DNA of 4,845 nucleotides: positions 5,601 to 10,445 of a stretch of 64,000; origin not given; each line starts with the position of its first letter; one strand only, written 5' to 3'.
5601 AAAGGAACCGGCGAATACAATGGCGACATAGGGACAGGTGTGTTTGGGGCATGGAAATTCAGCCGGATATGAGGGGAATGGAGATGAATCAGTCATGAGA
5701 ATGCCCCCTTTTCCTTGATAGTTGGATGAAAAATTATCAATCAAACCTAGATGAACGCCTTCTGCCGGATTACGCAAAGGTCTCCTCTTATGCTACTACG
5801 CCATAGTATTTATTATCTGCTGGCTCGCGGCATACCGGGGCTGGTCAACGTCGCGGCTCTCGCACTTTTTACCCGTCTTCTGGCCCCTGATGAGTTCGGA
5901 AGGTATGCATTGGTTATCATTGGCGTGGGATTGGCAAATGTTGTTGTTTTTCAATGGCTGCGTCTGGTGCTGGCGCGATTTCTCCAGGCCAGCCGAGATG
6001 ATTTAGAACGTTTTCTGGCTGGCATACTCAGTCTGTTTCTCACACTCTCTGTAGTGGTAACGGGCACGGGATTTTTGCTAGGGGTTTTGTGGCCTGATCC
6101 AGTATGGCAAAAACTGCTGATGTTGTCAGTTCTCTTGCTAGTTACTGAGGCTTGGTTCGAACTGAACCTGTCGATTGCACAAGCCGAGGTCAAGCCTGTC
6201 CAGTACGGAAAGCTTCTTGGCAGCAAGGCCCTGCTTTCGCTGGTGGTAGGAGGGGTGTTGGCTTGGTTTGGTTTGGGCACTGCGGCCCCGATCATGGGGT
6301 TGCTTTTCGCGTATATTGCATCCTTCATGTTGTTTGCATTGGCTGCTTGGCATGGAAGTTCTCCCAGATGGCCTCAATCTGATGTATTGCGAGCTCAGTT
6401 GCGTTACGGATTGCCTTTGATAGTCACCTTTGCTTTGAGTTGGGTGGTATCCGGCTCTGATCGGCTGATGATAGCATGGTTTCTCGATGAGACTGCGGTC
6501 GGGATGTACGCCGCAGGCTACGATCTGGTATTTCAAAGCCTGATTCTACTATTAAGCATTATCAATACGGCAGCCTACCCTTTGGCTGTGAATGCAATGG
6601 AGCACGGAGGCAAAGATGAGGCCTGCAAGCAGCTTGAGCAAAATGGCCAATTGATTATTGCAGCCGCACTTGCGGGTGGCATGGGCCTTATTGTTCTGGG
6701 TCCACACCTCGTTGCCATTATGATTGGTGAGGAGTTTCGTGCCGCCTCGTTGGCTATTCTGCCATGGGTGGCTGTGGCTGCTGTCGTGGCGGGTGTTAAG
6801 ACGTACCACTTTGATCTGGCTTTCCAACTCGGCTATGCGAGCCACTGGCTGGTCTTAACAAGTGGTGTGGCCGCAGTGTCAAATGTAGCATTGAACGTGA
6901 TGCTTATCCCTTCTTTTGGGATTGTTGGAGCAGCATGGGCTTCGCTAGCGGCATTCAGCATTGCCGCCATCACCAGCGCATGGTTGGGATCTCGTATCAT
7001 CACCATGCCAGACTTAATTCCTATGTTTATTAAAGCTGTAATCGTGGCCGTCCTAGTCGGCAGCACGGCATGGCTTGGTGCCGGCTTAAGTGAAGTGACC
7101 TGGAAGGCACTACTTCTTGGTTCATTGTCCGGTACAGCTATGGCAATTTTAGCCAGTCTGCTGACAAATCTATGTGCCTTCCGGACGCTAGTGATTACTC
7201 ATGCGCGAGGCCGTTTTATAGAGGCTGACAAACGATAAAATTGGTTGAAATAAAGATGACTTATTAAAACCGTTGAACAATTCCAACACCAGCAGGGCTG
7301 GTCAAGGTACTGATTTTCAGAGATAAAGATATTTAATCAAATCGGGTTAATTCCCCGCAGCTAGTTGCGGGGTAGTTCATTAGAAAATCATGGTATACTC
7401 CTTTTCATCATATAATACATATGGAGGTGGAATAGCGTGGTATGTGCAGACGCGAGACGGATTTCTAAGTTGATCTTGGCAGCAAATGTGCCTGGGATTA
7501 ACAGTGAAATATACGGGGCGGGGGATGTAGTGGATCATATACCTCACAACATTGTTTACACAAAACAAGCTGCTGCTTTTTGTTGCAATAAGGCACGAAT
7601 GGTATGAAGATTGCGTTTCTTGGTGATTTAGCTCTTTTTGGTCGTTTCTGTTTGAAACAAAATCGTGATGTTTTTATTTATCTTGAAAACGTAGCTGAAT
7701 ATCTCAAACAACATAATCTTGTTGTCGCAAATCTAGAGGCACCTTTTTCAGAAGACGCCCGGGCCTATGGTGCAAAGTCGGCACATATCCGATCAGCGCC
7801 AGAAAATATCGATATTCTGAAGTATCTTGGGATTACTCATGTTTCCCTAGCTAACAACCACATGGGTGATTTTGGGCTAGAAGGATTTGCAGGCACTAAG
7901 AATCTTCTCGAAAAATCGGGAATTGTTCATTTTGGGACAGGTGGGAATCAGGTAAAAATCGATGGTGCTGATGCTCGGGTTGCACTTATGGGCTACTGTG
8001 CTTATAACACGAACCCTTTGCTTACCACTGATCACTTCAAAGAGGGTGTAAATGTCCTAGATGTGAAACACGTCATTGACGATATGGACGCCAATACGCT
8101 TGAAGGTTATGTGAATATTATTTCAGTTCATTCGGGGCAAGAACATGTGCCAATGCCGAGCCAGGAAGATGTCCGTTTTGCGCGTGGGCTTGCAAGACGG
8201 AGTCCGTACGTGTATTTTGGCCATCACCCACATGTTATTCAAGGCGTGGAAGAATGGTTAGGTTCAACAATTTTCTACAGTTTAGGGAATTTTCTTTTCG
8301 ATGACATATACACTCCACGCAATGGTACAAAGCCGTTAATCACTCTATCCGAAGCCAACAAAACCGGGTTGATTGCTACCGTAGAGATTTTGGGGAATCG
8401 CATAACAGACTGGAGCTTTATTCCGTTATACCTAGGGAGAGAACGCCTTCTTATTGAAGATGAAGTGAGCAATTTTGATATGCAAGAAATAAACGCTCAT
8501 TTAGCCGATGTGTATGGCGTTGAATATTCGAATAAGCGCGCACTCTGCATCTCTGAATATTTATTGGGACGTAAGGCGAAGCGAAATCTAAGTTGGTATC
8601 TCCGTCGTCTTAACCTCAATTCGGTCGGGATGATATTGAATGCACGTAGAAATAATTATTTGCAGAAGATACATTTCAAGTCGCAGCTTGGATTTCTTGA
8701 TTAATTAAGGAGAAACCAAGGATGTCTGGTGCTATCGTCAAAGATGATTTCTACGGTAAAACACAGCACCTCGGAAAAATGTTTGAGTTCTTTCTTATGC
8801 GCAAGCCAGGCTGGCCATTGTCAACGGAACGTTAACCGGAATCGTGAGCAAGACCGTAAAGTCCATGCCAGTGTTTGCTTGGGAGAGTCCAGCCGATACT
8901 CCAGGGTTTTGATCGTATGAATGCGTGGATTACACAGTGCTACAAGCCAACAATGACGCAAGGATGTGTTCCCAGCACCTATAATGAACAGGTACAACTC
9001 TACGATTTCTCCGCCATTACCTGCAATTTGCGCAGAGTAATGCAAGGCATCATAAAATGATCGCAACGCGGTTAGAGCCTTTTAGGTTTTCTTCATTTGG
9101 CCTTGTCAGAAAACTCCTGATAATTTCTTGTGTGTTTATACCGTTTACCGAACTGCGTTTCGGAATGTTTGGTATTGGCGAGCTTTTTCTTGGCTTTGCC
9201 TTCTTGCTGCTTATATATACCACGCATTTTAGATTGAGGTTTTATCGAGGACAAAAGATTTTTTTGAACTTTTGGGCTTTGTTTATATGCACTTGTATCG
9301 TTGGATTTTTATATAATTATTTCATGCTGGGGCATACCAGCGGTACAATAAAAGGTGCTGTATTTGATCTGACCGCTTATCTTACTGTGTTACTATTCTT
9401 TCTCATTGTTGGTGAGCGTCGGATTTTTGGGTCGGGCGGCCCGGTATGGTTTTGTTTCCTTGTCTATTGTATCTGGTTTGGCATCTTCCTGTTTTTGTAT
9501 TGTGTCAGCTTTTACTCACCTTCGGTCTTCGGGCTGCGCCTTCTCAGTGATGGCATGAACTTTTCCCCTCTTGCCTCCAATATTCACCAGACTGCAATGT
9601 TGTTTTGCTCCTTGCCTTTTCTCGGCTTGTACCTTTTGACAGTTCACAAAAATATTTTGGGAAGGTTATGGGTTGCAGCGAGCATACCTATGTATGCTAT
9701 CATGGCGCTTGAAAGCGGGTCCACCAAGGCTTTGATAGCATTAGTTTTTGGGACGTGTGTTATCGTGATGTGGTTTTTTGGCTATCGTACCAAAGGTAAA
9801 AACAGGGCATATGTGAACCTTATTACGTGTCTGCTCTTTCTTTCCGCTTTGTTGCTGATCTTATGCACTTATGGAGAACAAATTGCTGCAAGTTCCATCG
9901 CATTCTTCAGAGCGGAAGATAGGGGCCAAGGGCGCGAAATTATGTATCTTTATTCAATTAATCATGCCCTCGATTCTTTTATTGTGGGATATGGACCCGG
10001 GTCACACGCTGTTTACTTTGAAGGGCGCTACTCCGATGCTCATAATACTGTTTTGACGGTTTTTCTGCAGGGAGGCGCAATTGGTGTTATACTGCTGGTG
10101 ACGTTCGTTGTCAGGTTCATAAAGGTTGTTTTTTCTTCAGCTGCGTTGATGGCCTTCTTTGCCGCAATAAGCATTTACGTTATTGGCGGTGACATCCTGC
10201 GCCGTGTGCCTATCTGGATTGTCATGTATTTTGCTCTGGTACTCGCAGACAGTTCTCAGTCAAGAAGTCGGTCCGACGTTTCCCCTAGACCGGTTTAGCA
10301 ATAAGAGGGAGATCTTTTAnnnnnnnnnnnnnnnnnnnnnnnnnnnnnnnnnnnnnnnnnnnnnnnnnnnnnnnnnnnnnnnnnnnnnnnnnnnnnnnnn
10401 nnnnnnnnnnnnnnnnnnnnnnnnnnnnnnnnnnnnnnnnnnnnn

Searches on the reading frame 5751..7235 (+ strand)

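Call 19: search_protein_families(library=pfam, proteins=[window:5751-7235:+], max_evalue=0.001)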
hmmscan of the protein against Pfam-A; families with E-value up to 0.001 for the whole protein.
window:5751-7235:+ (495 aa): 2 families
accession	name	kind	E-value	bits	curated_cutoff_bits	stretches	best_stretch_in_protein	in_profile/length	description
PF13440.11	Polysacc_synt_3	-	9.5e-17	61.6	23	1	40-332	2-291/293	Polysaccharide biosynthesis protein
PF01943.22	Polysacc_synt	-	1e-11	45.2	28.2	1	15-279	1-270/274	Polysaccharide biosynthesis protein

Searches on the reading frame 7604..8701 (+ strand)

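Call 19: search_protein_families(library=pfam, proteins=[window:7604-8701:+], max_evalue=0.001)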
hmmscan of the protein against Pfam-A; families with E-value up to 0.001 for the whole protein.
window:7604-8701:+ (366 aa): 1 family
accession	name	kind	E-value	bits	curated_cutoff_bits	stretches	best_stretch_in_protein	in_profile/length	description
PF09587.15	PGA_cap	-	9.1e-42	143.7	27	1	2-233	1-254/255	Bacterial capsule synthesis protein PGA_cap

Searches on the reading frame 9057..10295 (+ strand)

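Call 19: search_protein_families(library=pfam, proteins=[window:9057-10295:+], max_evalue=0.001)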
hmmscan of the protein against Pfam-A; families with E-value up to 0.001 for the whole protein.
window:9057-10295:+ (413 aa): 1 family
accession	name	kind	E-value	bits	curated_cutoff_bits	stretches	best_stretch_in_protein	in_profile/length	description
PF04932.20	Wzy_C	-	1.2e-10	41.9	31.7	1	214-348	7-149/149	O-Antigen ligase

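Call 30: search_protein_families(library=ncbifam, proteins=[window:9057-10295:+], max_evalue=0.001)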
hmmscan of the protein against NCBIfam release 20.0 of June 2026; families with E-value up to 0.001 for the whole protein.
window:9057-10295:+ (413 aa): 0 families
